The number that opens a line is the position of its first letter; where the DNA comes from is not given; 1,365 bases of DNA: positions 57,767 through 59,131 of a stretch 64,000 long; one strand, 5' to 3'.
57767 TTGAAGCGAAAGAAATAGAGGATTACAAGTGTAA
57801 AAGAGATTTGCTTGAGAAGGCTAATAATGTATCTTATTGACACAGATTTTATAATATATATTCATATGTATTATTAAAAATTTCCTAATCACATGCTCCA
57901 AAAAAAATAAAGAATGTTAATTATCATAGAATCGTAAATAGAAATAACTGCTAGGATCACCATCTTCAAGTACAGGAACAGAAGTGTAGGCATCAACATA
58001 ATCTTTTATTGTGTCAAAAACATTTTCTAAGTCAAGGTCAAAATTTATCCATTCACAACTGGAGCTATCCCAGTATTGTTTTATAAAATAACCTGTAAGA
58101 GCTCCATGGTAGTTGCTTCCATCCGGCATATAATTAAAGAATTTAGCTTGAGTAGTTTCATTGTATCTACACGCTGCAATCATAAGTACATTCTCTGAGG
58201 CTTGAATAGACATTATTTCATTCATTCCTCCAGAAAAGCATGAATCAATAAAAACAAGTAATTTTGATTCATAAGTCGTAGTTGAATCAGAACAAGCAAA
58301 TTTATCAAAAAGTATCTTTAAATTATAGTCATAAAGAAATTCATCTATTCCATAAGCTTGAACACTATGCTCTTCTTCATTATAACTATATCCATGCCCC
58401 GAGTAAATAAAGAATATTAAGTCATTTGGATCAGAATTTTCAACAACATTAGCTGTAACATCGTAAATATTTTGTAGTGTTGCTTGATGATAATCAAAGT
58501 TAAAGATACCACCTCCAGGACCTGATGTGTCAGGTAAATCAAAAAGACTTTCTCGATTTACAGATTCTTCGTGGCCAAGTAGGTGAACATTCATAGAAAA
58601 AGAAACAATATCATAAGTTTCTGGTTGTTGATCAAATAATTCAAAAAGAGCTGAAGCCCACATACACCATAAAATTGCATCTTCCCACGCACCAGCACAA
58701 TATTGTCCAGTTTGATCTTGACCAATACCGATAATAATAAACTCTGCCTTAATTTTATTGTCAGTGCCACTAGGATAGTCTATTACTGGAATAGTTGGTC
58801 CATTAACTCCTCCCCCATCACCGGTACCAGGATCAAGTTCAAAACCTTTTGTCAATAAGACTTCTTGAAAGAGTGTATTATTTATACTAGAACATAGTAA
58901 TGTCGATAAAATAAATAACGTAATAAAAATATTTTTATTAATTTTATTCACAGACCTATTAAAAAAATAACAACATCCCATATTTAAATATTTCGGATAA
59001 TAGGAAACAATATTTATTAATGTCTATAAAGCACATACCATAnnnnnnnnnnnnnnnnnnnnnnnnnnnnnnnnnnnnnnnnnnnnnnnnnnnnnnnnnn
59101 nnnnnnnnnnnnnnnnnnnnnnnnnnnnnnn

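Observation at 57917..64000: Integrin-like FG-GAP beta-propeller membrane protein flanked by two secreted caspase-like (clan CD) peptidases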

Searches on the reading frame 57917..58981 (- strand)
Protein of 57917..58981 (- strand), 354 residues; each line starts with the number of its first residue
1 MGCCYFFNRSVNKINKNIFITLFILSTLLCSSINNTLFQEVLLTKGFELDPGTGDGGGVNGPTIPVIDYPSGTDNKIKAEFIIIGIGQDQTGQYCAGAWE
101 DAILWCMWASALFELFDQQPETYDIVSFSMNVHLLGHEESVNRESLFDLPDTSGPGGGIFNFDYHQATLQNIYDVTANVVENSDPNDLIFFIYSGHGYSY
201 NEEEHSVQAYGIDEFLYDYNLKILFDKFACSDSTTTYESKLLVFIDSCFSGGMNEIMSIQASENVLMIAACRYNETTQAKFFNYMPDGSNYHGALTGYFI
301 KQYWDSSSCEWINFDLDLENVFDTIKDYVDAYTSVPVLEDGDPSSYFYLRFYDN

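Call 5: search_protein_families(library=pfam, proteins=[window:57917-58981:-], max_evalue=0.1)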
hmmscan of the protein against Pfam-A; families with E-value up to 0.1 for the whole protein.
window:57917-58981:- (354 aa): 2 families
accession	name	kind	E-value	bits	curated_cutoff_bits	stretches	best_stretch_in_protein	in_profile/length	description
PF00656.27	Peptidase_C14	-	5.2e-10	39.8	21.4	1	164-340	43-225/233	Caspase domain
PF01650.23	Peptidase_C13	-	2.5e-07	30.9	22.8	1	177-330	100-235/258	Peptidase C13 family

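Call 16: find_homologous_proteins(query=window:57917-58981:-)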
Query window:57917-58981:- (354 aa): 2 proteins with E <= 0.001 among 875 candidates.
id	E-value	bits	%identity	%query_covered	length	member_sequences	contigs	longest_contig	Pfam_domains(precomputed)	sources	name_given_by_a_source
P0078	3.6e-209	712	99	89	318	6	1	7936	PF00656.28,PF01650.24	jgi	-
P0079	1.0e-131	457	61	97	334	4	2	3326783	PF00656.28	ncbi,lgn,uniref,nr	ncbi:MAG: caspase family protein [Candidatus Heimdallarchaeum endolithica]|uniref:Caspase family pro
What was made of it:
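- Tried and rejected: More examples of pair A. The 5.8-billion-protein search gave two clusters (call 16).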

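Call 17: search_solved_structures(query=window:57917-58981:-, max_evalue=1, show_alignments=2)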
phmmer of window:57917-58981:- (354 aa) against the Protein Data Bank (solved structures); distinct sequences matched with E-value up to 1: 10.
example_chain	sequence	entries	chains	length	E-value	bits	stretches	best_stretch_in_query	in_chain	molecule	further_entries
6w8s_A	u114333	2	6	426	0.00012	24.5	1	166-265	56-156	Metacaspase-4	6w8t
6w8r_A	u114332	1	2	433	0.0021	20.3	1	166-265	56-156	Metacaspase-4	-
7qp0_A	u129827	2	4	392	0.006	18.8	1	171-257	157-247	Metacaspase-1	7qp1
3bij_A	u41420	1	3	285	0.093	14.9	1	166-253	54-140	Uncharacterized protein GSU0716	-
4f6o_A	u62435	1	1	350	0.1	14.8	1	176-255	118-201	Metacaspase-1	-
4afr_A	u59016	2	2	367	0.19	13.9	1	165-206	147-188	METACASPASE | METACASPASE MCA2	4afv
4afp_A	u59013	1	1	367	0.2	13.8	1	165-206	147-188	METACASPASE MCA2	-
4af8_A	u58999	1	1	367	0.2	13.8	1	165-206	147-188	METACASPASE MCA2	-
4f6p_A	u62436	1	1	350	0.53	12.4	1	176-221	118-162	Metacaspase-1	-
7x95_L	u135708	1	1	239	0.65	12.1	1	68-118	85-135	Ab709 light chain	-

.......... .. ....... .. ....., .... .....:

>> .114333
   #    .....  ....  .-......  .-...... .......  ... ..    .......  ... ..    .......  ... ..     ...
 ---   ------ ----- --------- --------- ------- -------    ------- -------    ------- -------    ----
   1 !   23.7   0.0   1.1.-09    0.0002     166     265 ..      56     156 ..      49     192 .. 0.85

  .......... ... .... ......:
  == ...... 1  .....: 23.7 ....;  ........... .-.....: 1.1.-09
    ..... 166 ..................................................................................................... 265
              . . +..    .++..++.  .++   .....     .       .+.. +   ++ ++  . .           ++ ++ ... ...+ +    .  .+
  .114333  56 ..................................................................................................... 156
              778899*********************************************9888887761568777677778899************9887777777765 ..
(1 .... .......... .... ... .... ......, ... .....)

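Call 19: find_encoding_contigs(protein=P0079, flank=10000, max_places=3)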
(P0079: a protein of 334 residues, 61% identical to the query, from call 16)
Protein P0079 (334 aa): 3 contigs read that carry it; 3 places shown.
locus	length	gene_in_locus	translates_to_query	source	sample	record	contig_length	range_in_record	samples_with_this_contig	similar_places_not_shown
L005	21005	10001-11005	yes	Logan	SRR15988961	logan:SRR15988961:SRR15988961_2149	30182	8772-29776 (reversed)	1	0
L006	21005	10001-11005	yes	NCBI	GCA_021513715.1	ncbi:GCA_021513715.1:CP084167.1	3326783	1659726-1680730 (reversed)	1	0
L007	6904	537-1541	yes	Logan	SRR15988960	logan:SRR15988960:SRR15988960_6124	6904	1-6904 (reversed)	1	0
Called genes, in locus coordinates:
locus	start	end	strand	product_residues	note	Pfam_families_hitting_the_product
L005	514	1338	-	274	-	PF03193:RsgA_GTPase, PF01926:MMR_HSR1, PF02421:FeoB_N (weak)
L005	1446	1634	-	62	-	-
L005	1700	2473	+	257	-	PF01026:TatD_DNase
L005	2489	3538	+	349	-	-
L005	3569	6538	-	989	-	PF01139:RtcB, PF14890:Intein_splicing, PF01139:RtcB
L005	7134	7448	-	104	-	-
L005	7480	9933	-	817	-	PF01011:PQQ (faint), PF25292:Beta-prop_CGLA (faint), PF23727:Beta-prop_FAM234A_B (faint), PF13360:PQQ_2, PF13570:Beta-prop_ACSF4, PF13517:FG-GAP_3 (weak), PF13360:PQQ_2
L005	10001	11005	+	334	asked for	PF00656:Peptidase_C14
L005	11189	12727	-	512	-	PF02347:GDC-P, PF00266:Aminotran_5, PF21478:GcvP2_C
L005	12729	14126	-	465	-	PF02347:GDC-P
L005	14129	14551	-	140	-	PF01597:GCV_H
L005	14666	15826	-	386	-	PF01571:GCV_T, PF08669:GCV_T_C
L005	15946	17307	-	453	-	PF01266:DAO (faint), PF03486:HI0933_like (faint), PF04820:Trp_halogenase (faint), PF07992:Pyr_redox_2, PF13738:Pyr_redox_3, PF00070:Pyr_redox, PF02852:Pyr_redox_dim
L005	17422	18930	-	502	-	PF00117:GATase, PF07722:Peptidase_C26, PF02540:NAD_synthase (faint), PF03054:tRNA_Me_trans (faint), PF06508:QueC (faint), PF00958:GMP_synt_C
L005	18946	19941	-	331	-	PF06849:DUF1246, PF06973:DUF1297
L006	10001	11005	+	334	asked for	PF00656:Peptidase_C14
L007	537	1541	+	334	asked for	PF00656:Peptidase_C14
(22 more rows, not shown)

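Call 63: find_related_loci(query=A4, collection=metagenome_contigs, flank=6000)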
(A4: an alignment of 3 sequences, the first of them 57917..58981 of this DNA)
Query A4 (354 aa) in metagenome_contigs; peptide patterns used: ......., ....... (x = any residue, [..] = any of these).
529 stretches matched a pattern; 1 encode a relative of the query (tblastn E <= 1e-3); 1 distinct loci.
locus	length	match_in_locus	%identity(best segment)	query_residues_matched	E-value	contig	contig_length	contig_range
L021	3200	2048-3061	61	11-354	4e-135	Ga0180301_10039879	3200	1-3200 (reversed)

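Call 66: search_protein_families(library=ncbifam, proteins=[window:57917-58981:-], max_evalue=0.01)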
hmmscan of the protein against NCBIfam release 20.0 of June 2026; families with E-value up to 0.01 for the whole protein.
window:57917-58981:- (354 aa): 1 family
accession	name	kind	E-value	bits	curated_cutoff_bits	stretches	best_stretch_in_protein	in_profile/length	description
NF047832.1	caspase_w_EACC1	subfamily_domain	0.0062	16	140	0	170-276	56-164/211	caspase, EACC1-associated type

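Call 70: predict_structure(alignment_id=A3)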
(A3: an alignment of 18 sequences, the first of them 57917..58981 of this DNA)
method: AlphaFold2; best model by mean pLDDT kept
length: 354 residues; sequences in the alignment: 18
mean_pLDDT: 59.8   pTM: 0.67
mean pLDDT of the five models: 59.8, 53.3, 51.9, 51.4, 49.7
residues with pLDDT >= 90: 0; 70-90: 132; 50-70: 110; < 50: 112
segments of 3 or more residues with pLDDT < 50: 1-19, 25-73, 141-145, 230-237, 273-288, 343-354
pLDDT, mean of each block of 10 residues (from residue 1): 35 44 46 31 23 26 30 61 79 71 81 77 71 75 50 61 82 82 76 78 67 57 59 49 77 62 71 44 47 71 76 72 71 61 41 28
secondary structure, 60 per line:
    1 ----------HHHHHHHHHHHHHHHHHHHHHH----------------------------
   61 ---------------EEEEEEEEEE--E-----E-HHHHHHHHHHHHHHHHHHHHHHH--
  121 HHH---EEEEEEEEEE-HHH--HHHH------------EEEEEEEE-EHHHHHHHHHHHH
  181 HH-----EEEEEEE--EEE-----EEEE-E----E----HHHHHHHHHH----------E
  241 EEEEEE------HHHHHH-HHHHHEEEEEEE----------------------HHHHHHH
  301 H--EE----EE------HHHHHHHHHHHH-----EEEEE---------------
elements in order: H11-32 E76-85 H96-118 E127-136 H143-146 E159-166 H169-182 E188-194 E197-199 E205-208 H220-229 E240-246 H253-258 H260-264 E265-271 H294-301 H318-329 E335-339
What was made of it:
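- On Peptidase family C14 (clan CD): The P1 model has core pLDDT 60-82 and overall 59.8 (call 70).
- The P1 model is only moderately confident (mean pLDDT 59.8, call 70).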

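Call 72: fold_search(model_id=the predicted structure, library=pdb)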
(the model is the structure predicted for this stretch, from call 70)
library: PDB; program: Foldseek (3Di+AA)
matches with E <= 10: 668; with E <= 0.001: 23
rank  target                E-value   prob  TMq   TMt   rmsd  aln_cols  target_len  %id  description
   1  3bij_B                1.6e-07  1.00  0.43  0.57   8.9       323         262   14  Crystal structure of protein GSU0716 from Geobacter sulfurreducens. Northeast Structural Genomics target GsR13 (released 2007-12-11)
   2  3bij_C                3.0e-07  1.00  0.45  0.59   6.6       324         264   15  Crystal structure of protein GSU0716 from Geobacter sulfurreducens. Northeast Structural Genomics target GsR13 (released 2007-12-11)
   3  4f6o                  4.2e-07  1.00  0.39  0.51   7.2       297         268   16  Crystal structure of the yeast metacaspase Yca1 (released 2012-07-11)
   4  3bij_A                4.5e-07  1.00  0.46  0.59   6.5       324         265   15  Crystal structure of protein GSU0716 from Geobacter sulfurreducens. Northeast Structural Genomics target GsR13 (released 2007-12-11)
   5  4f6p                  3.1e-06  1.00  0.40  0.52   7.1       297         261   16  Crystal structure of the yeast metacaspase Yca1 C276A mutant (released 2013-03-27)
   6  4af8                  5.1e-06  1.00  0.40  0.42   9.9       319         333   17  The structural basis for metacaspase substrate specificity and activation (released 2012-05-02)
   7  7qp1_B                1.0e-05  1.00  0.41  0.55   7.0       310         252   16  Crystal structure of metacaspase from candida glabrata with calcium (released 2023-01-11)
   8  7qp0_B                1.2e-05  1.00  0.43  0.55   6.3       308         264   15  Crystal structure of metacaspase from candida glabrata with magnesium (released 2023-01-11)
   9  7qp1_A                1.6e-05  1.00  0.42  0.55   7.0       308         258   16  Crystal structure of metacaspase from candida glabrata with calcium (released 2023-01-11)
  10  6w8t_B                2.3e-05  1.00  0.43  0.45   8.4       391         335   11  Crystal structure of metacaspase 4 from Arabidopsis (microcrystals treated with calcium) (released 2020-05-20)
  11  6w8r_B                6.0e-05  1.00  0.43  0.44   8.3       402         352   11  Crystal structure of metacaspase 4 C139A from Arabidopsis (released 2020-05-20)
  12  2ar9_A                1.2e-04  1.00  0.37  0.54   7.4       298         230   10  Crystal structure of a dimeric caspase-9 (released 2005-10-11)
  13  6w8r_A                1.6e-04  1.00  0.44  0.43   8.1       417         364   11  Crystal structure of metacaspase 4 C139A from Arabidopsis (released 2020-05-20)
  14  8v4x_C                2.1e-04  1.00  0.40  0.39   7.2       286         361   11  Structure of MALT1 in complex with an allosteric inhibitor (released 2024-05-01)
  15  6w8s_D                2.6e-04  1.00  0.43  0.42  10.0       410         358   11  Crystal structure of metacaspase 4 from Arabidopsis (released 2020-05-20)
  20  6w8s_B                5.0e-04  1.00  0.44  0.44   9.8       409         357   11  Crystal structure of metacaspase 4 from Arabidopsis (released 2020-05-20)
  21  6w8s_C                7.2e-04  1.00  0.42  0.41   9.9       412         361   11  Crystal structure of metacaspase 4 from Arabidopsis (released 2020-05-20)
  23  6w8s_A                7.6e-04  1.00  0.43  0.43   9.3       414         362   12  Crystal structure of metacaspase 4 from Arabidopsis (released 2020-05-20)
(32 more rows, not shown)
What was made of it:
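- On Peptidase family C14 (clan CD): Its top 35 Foldseek PDB hits are all C14 enzymes (call 72).
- The top 35 Foldseek hits of the P1 model are all family C14 (call 72).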

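Call 75: search_protein_families(library=padloc, proteins=[window:57917-58981:-], max_evalue=0.01)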
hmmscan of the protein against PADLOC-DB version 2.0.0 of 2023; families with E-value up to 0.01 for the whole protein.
window:57917-58981:- (354 aa): 1 family
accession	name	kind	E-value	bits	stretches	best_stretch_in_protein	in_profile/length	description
PDLC02987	caspase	-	1.9e-09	35.3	1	165-310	49-166/453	-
